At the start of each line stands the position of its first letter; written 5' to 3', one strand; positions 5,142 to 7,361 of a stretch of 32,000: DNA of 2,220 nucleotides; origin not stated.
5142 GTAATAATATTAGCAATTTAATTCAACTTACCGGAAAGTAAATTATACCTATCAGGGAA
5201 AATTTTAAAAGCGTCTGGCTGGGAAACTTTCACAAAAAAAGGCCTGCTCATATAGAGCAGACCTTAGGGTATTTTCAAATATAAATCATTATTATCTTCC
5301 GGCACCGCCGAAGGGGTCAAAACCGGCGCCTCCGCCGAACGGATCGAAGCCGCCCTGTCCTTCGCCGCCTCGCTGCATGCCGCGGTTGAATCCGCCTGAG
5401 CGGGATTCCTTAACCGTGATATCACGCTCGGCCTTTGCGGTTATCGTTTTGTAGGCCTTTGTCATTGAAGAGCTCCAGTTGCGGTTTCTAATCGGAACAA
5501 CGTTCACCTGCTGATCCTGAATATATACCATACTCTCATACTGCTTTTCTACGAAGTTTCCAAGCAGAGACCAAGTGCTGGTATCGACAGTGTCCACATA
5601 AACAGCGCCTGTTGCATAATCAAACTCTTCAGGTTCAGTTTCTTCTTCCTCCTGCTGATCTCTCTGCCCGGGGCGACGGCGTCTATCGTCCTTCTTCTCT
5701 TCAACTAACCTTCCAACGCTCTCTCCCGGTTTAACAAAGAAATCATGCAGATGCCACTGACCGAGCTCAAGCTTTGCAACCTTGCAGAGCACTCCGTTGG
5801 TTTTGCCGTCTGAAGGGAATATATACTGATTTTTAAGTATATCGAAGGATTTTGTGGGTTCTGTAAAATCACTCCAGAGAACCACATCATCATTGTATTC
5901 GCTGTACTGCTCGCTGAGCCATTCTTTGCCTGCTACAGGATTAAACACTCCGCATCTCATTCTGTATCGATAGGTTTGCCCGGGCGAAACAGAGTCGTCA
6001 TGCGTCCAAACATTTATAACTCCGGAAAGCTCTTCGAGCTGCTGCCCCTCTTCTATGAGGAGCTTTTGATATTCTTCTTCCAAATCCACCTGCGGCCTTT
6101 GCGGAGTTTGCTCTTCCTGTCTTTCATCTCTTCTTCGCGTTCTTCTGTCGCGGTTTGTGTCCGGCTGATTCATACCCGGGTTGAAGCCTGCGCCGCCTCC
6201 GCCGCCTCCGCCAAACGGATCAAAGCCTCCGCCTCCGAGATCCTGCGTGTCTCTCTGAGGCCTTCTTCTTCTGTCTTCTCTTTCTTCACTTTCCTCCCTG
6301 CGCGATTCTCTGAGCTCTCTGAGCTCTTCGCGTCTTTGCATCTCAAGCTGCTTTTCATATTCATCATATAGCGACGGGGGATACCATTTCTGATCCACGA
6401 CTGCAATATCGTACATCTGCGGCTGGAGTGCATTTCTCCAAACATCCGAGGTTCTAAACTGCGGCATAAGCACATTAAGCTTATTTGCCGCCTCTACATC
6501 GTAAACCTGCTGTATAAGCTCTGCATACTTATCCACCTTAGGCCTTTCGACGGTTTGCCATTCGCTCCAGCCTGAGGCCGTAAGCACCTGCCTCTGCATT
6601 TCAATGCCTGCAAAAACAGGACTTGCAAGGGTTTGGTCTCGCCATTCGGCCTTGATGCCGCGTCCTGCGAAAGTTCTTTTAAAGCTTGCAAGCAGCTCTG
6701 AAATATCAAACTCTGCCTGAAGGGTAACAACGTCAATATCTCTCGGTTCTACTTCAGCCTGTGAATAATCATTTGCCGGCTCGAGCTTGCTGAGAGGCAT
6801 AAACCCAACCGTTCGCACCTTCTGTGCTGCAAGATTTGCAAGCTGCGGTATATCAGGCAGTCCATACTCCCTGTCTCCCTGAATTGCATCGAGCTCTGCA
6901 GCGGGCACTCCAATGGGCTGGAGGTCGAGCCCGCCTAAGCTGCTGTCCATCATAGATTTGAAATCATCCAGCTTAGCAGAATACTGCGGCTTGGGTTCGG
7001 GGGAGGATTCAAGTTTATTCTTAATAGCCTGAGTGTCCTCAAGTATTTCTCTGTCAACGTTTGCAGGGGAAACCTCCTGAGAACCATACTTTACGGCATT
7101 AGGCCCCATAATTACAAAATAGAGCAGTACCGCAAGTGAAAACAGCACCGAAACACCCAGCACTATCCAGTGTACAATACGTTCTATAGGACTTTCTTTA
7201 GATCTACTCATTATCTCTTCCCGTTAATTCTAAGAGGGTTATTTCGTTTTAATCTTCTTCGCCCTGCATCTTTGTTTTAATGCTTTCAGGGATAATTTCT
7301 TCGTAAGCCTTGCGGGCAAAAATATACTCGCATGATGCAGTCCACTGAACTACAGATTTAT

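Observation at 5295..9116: Exact FDPFGG motif repeated five times across two proteins of the same operon, embedded in poly-Gly and charged disordered tracts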

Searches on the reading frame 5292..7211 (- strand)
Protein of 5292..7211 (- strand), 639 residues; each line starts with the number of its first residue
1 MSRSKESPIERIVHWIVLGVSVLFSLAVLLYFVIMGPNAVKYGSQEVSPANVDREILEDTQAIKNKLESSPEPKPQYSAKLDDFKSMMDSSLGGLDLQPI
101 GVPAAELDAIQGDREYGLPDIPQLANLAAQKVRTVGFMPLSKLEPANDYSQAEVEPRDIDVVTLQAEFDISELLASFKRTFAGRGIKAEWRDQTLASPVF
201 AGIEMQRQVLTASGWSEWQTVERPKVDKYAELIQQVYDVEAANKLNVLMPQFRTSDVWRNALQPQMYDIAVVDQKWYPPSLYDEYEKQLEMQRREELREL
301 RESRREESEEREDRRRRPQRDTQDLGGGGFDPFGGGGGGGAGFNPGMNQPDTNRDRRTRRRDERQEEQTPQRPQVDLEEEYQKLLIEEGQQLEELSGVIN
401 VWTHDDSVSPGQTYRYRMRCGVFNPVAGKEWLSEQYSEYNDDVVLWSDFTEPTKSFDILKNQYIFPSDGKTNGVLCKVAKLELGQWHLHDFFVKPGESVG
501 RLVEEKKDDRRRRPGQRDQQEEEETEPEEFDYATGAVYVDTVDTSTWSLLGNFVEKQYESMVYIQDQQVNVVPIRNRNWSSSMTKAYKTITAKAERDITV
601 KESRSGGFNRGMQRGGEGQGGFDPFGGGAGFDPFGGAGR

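Call 3: search_protein_families(library=pfam, proteins=[window:5292-7211:-], max_evalue=0.1)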
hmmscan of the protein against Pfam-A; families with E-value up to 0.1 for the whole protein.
window:5292-7211:- (639 aa): 0 families

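Call 4: search_protein_families(library=ncbifam, proteins=[window:5292-7211:-], max_evalue=0.1)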
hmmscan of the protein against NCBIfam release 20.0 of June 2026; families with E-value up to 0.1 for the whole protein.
window:5292-7211:- (639 aa): 1 family
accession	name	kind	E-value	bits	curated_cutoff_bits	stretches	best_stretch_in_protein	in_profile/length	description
NF009228.0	PRK12578.1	subfamily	0.041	12.5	485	1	133-189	254-309/387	thiolase domain-containing protein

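Call 7: search_solved_structures(query=window:5292-7211:-, max_evalue=10, show_alignments=2)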
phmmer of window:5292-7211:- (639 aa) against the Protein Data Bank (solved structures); distinct sequences matched with E-value up to 10: 6.
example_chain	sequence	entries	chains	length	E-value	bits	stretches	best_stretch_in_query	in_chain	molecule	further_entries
9f07_C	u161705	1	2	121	0.075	14.7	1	257-341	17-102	Stathmin-4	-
6vfq_A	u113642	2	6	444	0.62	11.7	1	309-349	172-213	Protocadherin-10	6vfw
6vg4_A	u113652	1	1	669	1.1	10.9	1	310-349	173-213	Protocadherin-10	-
2wus_R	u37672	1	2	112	1.2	10.8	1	267-327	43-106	PUTATIVE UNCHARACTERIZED PROTEIN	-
8v0d_B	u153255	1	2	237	1.7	10.2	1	310-362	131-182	Ubch5B-RING3 of MIB1 fusion protein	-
8azw_L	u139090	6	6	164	2.1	9.9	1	291-340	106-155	eL24 (60S ribosomal protein L24) | 60S ribosomal protein L24-like | 60S ribosomal protein L24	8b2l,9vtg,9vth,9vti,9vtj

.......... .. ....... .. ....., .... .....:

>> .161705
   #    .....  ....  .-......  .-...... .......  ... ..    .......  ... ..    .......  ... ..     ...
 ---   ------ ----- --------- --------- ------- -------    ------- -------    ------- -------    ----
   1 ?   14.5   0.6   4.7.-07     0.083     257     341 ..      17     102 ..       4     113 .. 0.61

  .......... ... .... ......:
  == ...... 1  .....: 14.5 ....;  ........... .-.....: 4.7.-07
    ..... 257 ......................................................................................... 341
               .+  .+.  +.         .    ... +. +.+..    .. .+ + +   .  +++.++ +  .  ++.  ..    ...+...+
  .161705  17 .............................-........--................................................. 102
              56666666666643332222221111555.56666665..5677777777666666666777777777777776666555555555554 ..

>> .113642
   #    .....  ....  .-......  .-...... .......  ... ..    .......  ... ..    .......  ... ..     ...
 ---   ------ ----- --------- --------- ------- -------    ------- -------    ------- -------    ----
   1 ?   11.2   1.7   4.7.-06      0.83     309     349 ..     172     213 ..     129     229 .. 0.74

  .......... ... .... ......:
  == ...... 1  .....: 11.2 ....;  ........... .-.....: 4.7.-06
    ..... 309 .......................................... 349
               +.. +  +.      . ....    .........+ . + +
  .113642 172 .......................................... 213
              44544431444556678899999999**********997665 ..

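Call 10: find_homologous_proteins(query=window:5292-7211:-, max_evalue=0.001)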
Query window:5292-7211:- (639 aa): 17 proteins with E <= 0.001 among 8000 candidates.
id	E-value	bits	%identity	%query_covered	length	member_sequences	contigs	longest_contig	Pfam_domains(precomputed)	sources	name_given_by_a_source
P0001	0.0e+0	1348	92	95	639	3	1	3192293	-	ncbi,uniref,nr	ncbi:hypothetical protein [Sedimentisphaera salicampi]|uniref:Uncharacterized protein n=1 Tax=Sedime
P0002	3.3e-166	573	46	45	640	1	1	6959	-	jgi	jgi:hypothetical protein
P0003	1.4e-156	541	42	95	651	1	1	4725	-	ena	-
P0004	4.6e-147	509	39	95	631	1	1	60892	-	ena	-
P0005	2.6e-119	418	36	96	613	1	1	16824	-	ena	-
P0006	2.0e-111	392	38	33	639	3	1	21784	-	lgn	-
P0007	2.6e-93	332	32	92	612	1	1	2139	-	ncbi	-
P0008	1.9e-92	329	32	97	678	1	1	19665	-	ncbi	-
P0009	1.6e-91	326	33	93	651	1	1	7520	-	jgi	jgi:hypothetical protein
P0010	1.1e-90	323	32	97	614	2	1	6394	-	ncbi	-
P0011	2.4e-89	319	31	91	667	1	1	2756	-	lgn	-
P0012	2.9e-87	312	31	97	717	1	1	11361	-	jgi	jgi:hypothetical protein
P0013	7.3e-84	301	29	92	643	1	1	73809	-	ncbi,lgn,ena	-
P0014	6.7e-72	261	29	97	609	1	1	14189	-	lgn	-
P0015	2.3e-67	246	27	91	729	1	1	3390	-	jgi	jgi:hypothetical protein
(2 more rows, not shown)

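Call 13: find_encoding_contigs(protein=P0001, flank=10000, max_places=2)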
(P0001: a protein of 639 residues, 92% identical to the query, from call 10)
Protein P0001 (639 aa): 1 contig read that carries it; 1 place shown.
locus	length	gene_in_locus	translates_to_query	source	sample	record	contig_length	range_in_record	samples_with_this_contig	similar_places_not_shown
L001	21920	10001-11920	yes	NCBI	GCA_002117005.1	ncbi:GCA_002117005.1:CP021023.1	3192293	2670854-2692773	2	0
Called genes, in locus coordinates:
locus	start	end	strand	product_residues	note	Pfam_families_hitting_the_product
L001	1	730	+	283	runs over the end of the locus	-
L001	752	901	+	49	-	-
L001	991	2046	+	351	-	PF06723:MreB_Mbl, PF00022:Actin (faint), PF00012:HSP70, PF14450:FtsA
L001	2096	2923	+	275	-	PF04085:MreC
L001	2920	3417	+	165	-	PF04093:MreD (weak)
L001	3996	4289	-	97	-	PF13443:HTH_26 (weak)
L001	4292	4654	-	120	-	PF05973:Gp49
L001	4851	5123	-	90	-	-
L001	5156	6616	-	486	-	PF00919:UPF0004, PF04055:Radical_SAM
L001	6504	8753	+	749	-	PF11104:PilM_2, PF14450:FtsA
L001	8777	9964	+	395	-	-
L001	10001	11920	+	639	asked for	-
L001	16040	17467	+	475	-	PF08547:CIA30, PF01641:SelR, PF01625:PMSR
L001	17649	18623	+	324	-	PF03255:ACCA, PF01039:Carboxyl_trans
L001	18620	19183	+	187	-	PF00156:Pribosyltran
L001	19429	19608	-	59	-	-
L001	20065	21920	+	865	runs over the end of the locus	PF07581:Glug (weak)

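Call 14: find_encoding_contigs(protein=P0004, flank=10000, max_places=2)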
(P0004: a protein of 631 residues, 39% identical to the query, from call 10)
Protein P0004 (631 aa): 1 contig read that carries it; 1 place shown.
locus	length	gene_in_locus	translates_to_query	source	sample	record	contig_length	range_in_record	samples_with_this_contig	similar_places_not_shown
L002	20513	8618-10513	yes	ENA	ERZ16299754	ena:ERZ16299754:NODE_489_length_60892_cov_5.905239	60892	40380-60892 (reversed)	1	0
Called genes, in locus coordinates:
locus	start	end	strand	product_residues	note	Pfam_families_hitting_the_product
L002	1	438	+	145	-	?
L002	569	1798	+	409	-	PF00155:Aminotran_1_2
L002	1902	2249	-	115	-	PF05258:DciA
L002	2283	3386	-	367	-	PF00712:DNA_pol3_beta, PF02767:DNA_pol3_beta_2, PF02768:DNA_pol3_beta_3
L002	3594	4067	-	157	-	-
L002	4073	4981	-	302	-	PF00919:UPF0004, PF04055:Radical_SAM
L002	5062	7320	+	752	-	PF11104:PilM_2, PF14450:FtsA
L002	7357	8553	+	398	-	-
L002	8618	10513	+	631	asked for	-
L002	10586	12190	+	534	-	PF02321:OEP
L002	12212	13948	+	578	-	PF25954:Beta-barrel_RND_2, PF25990:Beta-barrel_YknX, PF25989:YknX_C (weak)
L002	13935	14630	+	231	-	PF02463:SMC_N (weak), PF00005:ABC_tran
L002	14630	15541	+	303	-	PF01073:3Beta_HSD, PF01370:Epimerase, PF02719:Polysacc_synt_2, PF04321:RmlD_sub_bind, PF05368:NmrA (weak), PF13460:NAD_binding_10, PF16363:GDP_Man_Dehyd, PF07993:NAD_binding_4 (weak)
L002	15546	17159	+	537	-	PF00672:HAMP, PF00512:HisKA, PF02518:HATPase_c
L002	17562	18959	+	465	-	PF00089:Trypsin, PF13365:Trypsin_2, PF00595:PDZ (weak), PF13180:PDZ_2 (weak), PF17820:PDZ_6 (weak), PF00595:PDZ (weak), PF13180:PDZ_2 (weak), PF17820:PDZ_6 (weak)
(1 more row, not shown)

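Call 15: find_encoding_contigs(protein=P0006, flank=8000, max_places=1)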
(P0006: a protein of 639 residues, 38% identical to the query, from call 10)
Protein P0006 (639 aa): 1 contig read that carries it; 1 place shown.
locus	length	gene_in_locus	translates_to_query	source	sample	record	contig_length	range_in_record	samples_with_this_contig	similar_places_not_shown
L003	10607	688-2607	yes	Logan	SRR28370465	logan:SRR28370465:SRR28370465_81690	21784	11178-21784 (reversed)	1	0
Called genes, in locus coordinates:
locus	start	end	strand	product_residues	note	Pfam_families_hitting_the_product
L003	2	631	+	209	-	?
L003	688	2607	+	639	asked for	-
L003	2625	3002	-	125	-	-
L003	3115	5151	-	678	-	PF00133:tRNA-synt_1 (weak), PF09334:tRNA-synt_1g, PF01406:tRNA-synt_1e (weak), PF19303:Anticodon_3, PF08264:Anticodon_1 (weak), PF01588:tRNA_bind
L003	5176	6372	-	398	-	PF04468:PSP1, PF28472:PSP1_3rd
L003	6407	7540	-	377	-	PF13177:DNA_pol3_delta2, PF00004:AAA (faint), PF09115:DNApol3-delta_C (faint)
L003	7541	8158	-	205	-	PF02223:Thymidylate_kin, PF13521:AAA_28 (weak)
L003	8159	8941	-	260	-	-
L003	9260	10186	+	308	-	PF01497:Peripla_BP_2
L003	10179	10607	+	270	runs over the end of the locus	PF00005:ABC_tran, PF02463:SMC_N (weak), PF13304:AAA_21 (weak)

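Call 16: find_encoding_contigs(protein=P0013, flank=8000, max_places=1)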
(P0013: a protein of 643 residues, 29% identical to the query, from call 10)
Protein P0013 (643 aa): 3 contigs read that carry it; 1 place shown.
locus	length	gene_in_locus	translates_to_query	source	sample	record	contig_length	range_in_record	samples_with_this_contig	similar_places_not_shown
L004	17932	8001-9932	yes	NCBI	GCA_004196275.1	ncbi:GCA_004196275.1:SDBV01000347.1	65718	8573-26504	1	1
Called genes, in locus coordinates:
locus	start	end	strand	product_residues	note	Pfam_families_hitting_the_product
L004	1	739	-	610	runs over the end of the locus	PF02543:Carbam_trans_N, PF16861:Carbam_trans_C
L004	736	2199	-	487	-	-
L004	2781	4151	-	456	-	PF00919:UPF0004, PF04055:Radical_SAM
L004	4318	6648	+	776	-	PF11104:PilM_2, PF06723:MreB_Mbl (faint), PF14450:FtsA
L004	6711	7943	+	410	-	-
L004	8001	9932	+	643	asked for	-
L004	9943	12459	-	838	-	PF22666:Glyco_hydro_2_N2, PF00703:Glyco_hydro_2, PF17786:Mannosidase_ig, PF17753:Ig_mannosidase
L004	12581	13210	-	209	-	-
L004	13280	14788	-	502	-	PF00884:Sulfatase, PF16347:SGSH_C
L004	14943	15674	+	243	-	PF02348:CTP_transf_3, PF12804:NTP_transf_3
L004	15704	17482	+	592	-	PF06418:CTP_synth_N, PF00117:GATase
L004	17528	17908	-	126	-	-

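Call 17: find_encoding_contigs(protein=P0008, flank=8000, max_places=1)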
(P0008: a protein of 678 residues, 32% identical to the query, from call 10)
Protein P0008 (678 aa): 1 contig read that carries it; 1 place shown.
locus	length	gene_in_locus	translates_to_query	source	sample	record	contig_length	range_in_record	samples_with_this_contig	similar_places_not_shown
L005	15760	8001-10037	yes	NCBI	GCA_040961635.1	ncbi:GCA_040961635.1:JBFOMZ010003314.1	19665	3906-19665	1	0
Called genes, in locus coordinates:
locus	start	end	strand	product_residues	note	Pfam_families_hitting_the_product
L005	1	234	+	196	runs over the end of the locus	PF01797:Y1_Tnp (faint)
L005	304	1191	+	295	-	PF02661:Fic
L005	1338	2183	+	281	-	PF02498:Bro-N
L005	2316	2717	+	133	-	PF22091:DUF6941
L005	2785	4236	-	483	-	PF00919:UPF0004, PF04055:Radical_SAM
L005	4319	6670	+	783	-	PF06723:MreB_Mbl (faint), PF11104:PilM_2, PF14450:FtsA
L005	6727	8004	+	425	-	-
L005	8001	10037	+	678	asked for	-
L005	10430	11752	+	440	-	PF00308:Bac_DnaA, PF01695:IstB_IS21, PF00004:AAA (faint), PF22688:Hda_lid, PF08299:Bac_DnaA_C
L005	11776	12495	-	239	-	PF03167:UDG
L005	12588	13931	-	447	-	PF02812:ELFV_dehydrog_N, PF00208:ELFV_dehydrog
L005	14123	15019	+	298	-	PF00126:HTH_1, PF03466:LysR_substrate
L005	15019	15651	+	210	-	PF00702:Hydrolase, PF12710:HAD (weak), PF13419:HAD_2, PF13242:Hydrolase_like (weak)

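Call 18: find_encoding_contigs(protein=P0005, flank=8000, max_places=1)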
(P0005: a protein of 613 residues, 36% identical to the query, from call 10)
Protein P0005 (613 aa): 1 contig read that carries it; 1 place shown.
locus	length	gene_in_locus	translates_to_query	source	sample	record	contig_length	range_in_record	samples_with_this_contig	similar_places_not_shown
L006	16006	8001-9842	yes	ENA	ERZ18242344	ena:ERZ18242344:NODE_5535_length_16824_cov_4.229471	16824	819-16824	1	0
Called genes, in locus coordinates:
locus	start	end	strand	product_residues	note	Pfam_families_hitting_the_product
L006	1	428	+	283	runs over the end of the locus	PF01592:NifU_N, PF04324:Fer2_BFD, PF01106:NifU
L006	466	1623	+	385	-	PF00155:Aminotran_1_2 (weak), PF00266:Aminotran_5, PF01041:DegT_DnrJ_EryC1 (weak), PF01212:Beta_elim_lyase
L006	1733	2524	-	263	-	PF02811:PHP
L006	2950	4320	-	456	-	PF00919:UPF0004, PF04055:Radical_SAM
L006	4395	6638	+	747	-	PF11104:PilM_2, PF06723:MreB_Mbl (faint), PF14450:FtsA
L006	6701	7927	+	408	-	-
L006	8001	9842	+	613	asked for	-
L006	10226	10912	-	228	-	PF07963:N_methyl (weak)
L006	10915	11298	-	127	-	PF07963:N_methyl (weak)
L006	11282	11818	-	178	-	-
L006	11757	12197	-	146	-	PF07963:N_methyl, PF08334:T2SSG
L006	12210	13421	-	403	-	PF28597:T2SSF_N (weak), PF00482:T2SSF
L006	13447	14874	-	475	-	PF02310:B12-binding, PF04055:Radical_SAM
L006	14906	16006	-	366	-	?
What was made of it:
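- On PilM (Pfam PF11104 / TIGR01175): L006 has T2SS-type F and G genes nearby (call 18).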

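Call 25: find_related_loci(query=A1, collection=metagenome_contigs, flank=7000)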
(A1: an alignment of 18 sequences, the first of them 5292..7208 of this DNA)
Query A1 (638 aa) in metagenome_contigs; peptide patterns used: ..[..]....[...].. (x = any residue, [..] = any of these).
448 stretches matched a pattern; 390 encode a relative of the query (tblastn E <= 1e-3); the best 80 are kept; 80 distinct loci.
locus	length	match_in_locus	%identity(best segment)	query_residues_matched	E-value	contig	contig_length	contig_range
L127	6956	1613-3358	34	8-589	1e-102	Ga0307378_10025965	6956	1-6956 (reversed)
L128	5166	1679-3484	33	4-590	4e-99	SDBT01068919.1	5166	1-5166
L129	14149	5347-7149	34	15-589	9e-99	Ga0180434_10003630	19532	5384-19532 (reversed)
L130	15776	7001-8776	32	5-596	3e-96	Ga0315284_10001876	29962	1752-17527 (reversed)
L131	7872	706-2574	31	1-617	5e-96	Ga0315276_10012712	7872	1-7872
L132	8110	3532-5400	31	1-617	8e-96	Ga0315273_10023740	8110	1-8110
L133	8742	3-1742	34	36-589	4e-95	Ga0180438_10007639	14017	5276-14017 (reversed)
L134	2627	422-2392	32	15-634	2e-98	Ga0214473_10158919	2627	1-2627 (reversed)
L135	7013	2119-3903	32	8-596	3e-94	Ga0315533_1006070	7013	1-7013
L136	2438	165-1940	33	5-589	5e-98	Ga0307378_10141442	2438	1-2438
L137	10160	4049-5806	34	1-589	1e-93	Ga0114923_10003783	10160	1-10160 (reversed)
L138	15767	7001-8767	32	1-589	2e-93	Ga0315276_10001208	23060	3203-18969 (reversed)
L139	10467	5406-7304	31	8-625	3e-93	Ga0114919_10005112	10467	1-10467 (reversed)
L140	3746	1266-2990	32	8-589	3e-94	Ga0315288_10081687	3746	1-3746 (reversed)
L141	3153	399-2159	32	5-589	4e-95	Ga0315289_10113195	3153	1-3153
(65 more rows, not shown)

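Call 30: predict_structure(alignment_id=A1)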
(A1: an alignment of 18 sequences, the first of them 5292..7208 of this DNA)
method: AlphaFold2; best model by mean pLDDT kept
length: 638 residues; sequences in the alignment: 18
mean_pLDDT: 75.7   pTM: 0.63
mean pLDDT of the five models: 75.7, 74.7, 74.6, 72.8, 71.2
residues with pLDDT >= 90: 236; 70-90: 204; 50-70: 68; < 50: 130
segments of 3 or more residues with pLDDT < 50: 1-5, 35-38, 90-105, 319-370, 508-524, 605-638
pLDDT, mean of each block of 10 residues (from residue 1): 51 76 76 53 60 77 75 54 56 44 51 88 95 91 85 91 95 94 88 90 95 94 84 86 85 90 91 89 89 86 84 62 37 34 38 41 43 79 87 88 93 96 91 90 95 94 90 93 92 93 62 42 62 93 79 86 92 91 93 83 51 32 37 37
secondary structure, 60 per line:
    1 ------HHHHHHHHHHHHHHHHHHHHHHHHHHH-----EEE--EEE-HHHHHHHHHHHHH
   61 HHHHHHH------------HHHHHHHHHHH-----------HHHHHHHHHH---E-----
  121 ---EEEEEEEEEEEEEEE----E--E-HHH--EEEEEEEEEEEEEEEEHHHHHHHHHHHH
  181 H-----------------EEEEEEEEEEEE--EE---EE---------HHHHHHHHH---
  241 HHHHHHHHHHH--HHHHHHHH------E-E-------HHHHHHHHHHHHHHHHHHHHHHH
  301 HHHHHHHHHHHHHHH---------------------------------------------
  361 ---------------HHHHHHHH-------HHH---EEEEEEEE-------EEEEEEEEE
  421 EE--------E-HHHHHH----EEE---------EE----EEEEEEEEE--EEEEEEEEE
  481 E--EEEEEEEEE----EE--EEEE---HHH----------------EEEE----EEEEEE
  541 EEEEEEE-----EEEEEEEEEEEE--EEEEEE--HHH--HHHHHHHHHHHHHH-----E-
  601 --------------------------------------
elements in order: H7-33 E39-41 E44-46 H48-67 H80-90 H102-111 E124-138 E153-168 H169-181 E199-210 H229-237 H241-251 H254-261 H278-315 H376-383 E397-404 E412-422 H433-438 E443-445 E461-469 E472-481 E484-492 E501-504 E527-530 E535-547 E553-564 E567-572 H580-593
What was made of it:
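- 5292..7211 (-): Gene for the 639-aa bitopic partner protein. It belongs to an unannotated family of about 3000 clusters at 50% identity. AF2 model with mean pLDDT 76 (call 30).
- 6267..6380 (-): Long Arg/Glu-rich helix, residues 278-315, just before the mid-chain tract. Call 30.
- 6102..6257 (-): Disordered mid-chain tract (residues 319-370) with FDPFGG copy 3 (6207-6224) and a degenerate GFNPG. pLDDT 34-43 (call 30).
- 5295..5399 (-): Disordered C-terminal tail (residues 605-639) with GGFNRG and FDPFGG copies 4 (5331-5348) and 5 (5304-5321). pLDDT 32-37 (call 30).
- Checked: The R/E block (residues 290-320 of the 639-aa protein) is there and is modelled as one long helix, 278-315 (call 30).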
